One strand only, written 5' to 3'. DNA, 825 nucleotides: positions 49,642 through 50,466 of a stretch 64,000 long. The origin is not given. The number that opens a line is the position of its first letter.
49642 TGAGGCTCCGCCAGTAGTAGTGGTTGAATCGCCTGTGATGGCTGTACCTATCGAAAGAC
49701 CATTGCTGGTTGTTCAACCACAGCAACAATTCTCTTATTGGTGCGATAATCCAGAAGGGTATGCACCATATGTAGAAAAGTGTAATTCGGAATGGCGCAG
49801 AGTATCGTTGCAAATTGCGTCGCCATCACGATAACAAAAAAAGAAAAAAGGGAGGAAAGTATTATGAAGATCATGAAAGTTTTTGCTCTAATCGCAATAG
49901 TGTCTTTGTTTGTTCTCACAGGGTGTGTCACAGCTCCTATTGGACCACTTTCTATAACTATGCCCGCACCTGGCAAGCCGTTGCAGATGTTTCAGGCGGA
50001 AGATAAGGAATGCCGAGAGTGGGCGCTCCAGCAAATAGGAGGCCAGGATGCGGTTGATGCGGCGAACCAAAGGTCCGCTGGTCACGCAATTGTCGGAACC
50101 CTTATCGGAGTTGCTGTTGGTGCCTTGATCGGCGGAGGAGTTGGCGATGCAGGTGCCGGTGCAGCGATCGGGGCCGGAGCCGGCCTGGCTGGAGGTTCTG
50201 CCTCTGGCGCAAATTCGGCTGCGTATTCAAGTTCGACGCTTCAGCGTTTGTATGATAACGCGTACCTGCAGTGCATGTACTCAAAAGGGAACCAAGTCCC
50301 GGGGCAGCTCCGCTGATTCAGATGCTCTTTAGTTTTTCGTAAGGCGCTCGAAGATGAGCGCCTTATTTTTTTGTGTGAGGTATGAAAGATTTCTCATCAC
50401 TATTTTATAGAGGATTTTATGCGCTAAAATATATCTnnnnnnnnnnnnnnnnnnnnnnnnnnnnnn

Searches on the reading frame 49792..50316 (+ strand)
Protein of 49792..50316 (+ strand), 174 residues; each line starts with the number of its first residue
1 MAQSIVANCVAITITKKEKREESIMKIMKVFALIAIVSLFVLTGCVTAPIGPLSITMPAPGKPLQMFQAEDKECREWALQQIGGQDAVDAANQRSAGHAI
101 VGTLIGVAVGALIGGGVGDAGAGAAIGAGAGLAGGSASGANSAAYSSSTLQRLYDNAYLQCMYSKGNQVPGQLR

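Call 34: search_protein_families(library=pfam, proteins=[window:49792-50316:+], max_evalue=0.001)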
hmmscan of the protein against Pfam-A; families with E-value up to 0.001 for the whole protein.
window:49792-50316:+ (174 aa): 3 families
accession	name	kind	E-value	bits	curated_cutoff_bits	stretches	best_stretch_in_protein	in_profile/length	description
PF13436.11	Gly-zipper_OmpA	-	5e-05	23.5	27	1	97-138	2-43/44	Glycine-zipper domain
PF13441.11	Gly-zipper_YMGG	-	0.00024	21.2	28.9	1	99-140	3-44/45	YMGG-like Gly-zipper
PF13488.11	Gly-zipper_Omp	-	0.00044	20.6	25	1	101-141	1-41/46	Glycine zipper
